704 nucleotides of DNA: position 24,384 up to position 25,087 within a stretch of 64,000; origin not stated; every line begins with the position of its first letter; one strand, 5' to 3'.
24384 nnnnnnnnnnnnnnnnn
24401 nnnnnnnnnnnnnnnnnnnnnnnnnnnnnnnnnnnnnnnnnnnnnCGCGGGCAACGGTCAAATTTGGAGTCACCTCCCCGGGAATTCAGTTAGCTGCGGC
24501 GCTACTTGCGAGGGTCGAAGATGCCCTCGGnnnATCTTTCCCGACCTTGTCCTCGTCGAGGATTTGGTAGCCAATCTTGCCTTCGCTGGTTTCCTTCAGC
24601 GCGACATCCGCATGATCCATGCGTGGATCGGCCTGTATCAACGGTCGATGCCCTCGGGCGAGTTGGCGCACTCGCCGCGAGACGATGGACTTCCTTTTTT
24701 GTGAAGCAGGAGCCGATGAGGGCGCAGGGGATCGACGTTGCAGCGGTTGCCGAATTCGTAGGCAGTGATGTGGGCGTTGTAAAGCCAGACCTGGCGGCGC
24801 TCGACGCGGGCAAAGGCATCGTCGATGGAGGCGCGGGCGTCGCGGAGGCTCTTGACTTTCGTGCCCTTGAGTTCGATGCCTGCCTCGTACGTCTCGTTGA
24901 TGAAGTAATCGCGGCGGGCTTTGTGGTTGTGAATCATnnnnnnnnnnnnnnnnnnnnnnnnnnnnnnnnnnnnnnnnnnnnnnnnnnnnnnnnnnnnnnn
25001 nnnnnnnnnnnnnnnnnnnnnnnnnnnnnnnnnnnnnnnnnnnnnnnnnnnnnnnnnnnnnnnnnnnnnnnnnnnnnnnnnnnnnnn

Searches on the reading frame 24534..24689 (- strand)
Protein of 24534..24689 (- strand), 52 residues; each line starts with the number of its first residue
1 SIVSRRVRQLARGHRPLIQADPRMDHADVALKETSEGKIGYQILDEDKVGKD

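Call 39: find_homologous_proteins(query=window:24534-24689:-)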
Query seq(52 aa) (52 aa): 6 proteins with E <= 0.001 among 6 candidates.
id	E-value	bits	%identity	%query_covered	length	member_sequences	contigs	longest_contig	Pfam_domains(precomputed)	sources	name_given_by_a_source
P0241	8.3e-19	83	77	100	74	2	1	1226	PF01192.28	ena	-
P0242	1.5e-18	83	77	100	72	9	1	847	PF01192.28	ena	-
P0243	5.9e-18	81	75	100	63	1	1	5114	PF01192.28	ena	-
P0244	9.6e-18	80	76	98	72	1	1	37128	PF01192.28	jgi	jgi:DNA-directed RNA polymerase subunit omega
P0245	8.0e-11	59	83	69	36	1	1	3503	-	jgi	jgi:DNA-directed RNA polymerase subunit K/omega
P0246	2.0e-9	54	100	56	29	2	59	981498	-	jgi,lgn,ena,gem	jgi:DNA-directed RNA polymerase subunit K/omega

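Call 41: find_encoding_contigs(protein=P0245, flank=5000, max_places=3)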
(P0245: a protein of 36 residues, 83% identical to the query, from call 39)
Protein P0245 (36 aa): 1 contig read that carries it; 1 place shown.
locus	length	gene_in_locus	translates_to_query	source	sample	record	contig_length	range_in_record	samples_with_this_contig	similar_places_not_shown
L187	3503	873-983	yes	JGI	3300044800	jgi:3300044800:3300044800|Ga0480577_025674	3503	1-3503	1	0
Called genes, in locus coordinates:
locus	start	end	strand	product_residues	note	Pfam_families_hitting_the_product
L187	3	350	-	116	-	?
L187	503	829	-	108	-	-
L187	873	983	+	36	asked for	-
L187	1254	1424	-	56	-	-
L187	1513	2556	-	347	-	PF01263:Aldose_epim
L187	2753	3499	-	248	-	-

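Call 44: list_cluster_members(proteins=[P0001, P0246, P0121])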
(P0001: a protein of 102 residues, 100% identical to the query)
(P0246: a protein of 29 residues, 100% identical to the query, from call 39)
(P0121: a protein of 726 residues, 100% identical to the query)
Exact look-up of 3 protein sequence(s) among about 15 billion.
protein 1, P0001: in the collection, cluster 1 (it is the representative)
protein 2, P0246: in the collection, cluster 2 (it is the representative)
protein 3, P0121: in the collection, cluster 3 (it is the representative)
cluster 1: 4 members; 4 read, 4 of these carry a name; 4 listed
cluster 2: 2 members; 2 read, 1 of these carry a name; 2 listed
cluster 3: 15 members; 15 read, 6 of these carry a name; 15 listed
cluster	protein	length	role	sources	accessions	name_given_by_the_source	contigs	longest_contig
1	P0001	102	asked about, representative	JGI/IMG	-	SsrA-binding protein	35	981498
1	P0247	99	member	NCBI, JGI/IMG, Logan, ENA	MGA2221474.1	MAG: SsrA-binding protein [Verrucomicrobiia bacterium]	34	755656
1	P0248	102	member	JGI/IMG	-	SsrA-binding protein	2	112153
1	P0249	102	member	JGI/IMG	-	SsrA-binding protein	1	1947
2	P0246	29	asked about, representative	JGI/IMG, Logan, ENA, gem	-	DNA-directed RNA polymerase subunit K/omega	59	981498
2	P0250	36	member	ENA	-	-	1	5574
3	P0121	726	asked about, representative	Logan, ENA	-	-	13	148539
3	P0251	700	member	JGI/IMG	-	hypothetical protein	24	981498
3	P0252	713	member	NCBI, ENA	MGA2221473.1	MAG: hypothetical protein ABSH21_06810 [Verrucomicrobiia bacterium]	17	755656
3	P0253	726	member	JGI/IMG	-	hypothetical protein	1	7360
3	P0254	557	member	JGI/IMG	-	hypothetical protein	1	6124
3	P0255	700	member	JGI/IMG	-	hypothetical protein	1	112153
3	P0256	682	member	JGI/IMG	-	hypothetical protein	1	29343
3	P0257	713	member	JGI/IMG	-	-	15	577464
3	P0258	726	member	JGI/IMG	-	-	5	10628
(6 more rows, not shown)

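Call 45: list_cluster_members(proteins=[P0013, P0018, P0021, P0035, P0046, P0078, P0090, P0120, P0005, P0247])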
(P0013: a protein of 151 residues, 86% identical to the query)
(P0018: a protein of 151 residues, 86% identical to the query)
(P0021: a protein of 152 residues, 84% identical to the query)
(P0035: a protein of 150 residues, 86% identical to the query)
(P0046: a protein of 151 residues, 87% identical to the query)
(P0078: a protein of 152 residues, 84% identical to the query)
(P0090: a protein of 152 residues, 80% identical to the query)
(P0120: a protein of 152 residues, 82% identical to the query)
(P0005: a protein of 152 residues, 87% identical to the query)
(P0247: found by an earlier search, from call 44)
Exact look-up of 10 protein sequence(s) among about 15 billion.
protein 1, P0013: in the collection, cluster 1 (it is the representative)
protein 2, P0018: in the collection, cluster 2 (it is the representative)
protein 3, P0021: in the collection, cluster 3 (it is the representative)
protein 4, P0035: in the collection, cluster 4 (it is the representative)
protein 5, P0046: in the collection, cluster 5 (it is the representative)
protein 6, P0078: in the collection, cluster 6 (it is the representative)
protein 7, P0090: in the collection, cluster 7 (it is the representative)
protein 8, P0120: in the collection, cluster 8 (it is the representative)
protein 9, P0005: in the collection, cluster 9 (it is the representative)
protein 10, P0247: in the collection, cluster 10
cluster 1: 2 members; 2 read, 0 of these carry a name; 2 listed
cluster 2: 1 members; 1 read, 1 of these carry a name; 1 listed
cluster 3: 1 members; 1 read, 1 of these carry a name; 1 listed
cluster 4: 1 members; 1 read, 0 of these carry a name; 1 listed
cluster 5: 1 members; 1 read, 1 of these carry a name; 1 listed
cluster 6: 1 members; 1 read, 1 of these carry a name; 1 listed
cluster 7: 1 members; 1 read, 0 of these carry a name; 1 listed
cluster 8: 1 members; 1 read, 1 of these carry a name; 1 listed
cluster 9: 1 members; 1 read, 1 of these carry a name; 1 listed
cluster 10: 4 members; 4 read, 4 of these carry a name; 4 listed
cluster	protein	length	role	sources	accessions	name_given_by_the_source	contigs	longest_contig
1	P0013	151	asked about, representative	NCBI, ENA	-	-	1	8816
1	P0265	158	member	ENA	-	-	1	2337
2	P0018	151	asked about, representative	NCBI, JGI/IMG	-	SsrA-binding protein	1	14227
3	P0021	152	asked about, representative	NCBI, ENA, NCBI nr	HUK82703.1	MAG TPA: SsrA-binding protein SmpB [Verrucomicrobiae bacterium] | SsrA-binding protein SmpB [Verrucomicrobiae bacterium]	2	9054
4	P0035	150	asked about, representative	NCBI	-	-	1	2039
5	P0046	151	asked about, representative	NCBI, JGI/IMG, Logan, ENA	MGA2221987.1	MAG: SsrA-binding protein SmpB [Verrucomicrobiia bacterium] | SsrA-binding protein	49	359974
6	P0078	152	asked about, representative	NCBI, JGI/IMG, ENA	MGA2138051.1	MAG: SsrA-binding protein SmpB [Verrucomicrobiia bacterium] | SsrA-binding protein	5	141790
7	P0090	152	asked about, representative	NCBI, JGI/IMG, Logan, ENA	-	-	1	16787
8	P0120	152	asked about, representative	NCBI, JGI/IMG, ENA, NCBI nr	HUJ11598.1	MAG TPA: SsrA-binding protein SmpB [Verrucomicrobiae bacterium] | SsrA-binding protein SmpB [Verrucomicrobiae bacterium]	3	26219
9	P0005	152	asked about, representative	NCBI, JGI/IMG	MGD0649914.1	MAG: SsrA-binding protein SmpB [Verrucomicrobiia bacterium]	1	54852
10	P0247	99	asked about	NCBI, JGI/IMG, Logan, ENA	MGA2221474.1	MAG: SsrA-binding protein [Verrucomicrobiia bacterium]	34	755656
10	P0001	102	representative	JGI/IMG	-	SsrA-binding protein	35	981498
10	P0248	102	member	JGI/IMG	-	SsrA-binding protein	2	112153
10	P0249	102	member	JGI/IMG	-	SsrA-binding protein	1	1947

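Call 53: find_encoding_contigs(protein=P0243, flank=5000, max_places=3)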
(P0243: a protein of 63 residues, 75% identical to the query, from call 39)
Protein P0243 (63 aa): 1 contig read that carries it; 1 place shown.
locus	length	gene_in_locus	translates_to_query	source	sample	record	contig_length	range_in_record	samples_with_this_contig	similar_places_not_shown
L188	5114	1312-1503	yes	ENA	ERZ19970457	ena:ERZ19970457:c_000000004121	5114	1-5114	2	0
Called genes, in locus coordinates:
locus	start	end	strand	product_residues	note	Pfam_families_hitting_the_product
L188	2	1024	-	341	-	?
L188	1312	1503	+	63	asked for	PF01192:RNA_pol_Rpb6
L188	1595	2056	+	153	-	PF01668:SmpB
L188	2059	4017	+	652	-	-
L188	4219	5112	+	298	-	?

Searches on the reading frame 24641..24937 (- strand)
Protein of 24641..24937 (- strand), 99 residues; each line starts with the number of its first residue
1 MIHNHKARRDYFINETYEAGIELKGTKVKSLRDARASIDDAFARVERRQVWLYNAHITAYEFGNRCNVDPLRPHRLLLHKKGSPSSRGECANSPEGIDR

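Call 8: search_protein_families(library=pfam, max_evalue=1, proteins=[window:24641-24937:-])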
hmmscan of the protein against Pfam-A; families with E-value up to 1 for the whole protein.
seq(99 aa): 1 family
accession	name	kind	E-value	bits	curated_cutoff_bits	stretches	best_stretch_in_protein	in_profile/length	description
PF01668.23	SmpB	-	1.2e-28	100.3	27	1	2-81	2-81/143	SmpB protein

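Call 9: search_protein_families(library=ncbifam, max_evalue=1, proteins=[window:24641-24937:-])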
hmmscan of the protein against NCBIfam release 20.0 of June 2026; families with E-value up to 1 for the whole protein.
seq(99 aa): 2 families
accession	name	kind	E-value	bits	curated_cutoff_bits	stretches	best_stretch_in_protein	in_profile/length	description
NF003843.0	PRK05422.1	equivalog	1e-28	99.9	130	1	2-81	14-93/156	SsrA-binding protein SmpB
TIGR00086.1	smpB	equivalog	2.3e-27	95.8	119.1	1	2-81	3-82/144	SsrA-binding protein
